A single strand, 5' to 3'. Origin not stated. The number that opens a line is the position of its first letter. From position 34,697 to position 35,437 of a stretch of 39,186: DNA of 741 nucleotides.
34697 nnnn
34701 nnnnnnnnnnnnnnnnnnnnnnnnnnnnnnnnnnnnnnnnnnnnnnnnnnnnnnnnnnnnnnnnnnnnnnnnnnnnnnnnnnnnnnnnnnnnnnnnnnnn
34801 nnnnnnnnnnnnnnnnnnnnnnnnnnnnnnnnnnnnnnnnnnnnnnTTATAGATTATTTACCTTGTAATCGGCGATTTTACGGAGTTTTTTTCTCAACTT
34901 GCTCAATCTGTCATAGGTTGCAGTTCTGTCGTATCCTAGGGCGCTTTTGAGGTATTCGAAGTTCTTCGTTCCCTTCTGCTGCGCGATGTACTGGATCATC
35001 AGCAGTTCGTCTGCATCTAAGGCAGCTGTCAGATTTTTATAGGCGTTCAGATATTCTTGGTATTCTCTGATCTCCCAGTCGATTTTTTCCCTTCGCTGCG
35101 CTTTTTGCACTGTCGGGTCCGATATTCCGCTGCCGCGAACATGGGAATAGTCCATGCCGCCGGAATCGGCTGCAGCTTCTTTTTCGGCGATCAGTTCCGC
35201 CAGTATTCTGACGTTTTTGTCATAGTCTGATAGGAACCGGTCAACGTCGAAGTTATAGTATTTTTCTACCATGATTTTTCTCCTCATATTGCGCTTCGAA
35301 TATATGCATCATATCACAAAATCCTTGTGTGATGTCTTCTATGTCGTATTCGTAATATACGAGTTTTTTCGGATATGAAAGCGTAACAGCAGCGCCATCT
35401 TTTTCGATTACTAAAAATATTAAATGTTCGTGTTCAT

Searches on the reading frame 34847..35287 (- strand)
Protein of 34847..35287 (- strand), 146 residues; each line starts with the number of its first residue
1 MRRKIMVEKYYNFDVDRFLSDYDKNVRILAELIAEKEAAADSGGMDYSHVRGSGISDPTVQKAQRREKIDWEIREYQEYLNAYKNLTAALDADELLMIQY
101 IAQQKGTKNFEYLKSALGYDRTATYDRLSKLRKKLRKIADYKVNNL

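Call 6: search_protein_families(library=pfam, proteins=[window:34847-35287:-], max_evalue=1)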
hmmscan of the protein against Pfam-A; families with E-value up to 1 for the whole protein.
window:34847-35287:- (146 aa): 2 families
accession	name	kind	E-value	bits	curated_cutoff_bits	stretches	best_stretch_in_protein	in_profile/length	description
PF06441.18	EHN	-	0.22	12.2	22.8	1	51-107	35-88/107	Epoxide hydrolase N terminus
PF16104.10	FPRL1_inhibitor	-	0.26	11.9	27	0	9-29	74-94/105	Formyl peptide receptor-like 1 inhibitory protein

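Call 7: search_protein_families(library=phrogs, proteins=[window:34847-35287:-], max_evalue=1)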
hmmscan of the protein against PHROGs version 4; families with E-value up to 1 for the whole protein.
window:34847-35287:- (146 aa): 2 families
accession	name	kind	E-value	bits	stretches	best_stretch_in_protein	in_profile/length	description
phrog_1058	-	unknown function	0.003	18.6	1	12-137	4-129/134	-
phrog_12592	-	unknown function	0.76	10.8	1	66-83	19-36/62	-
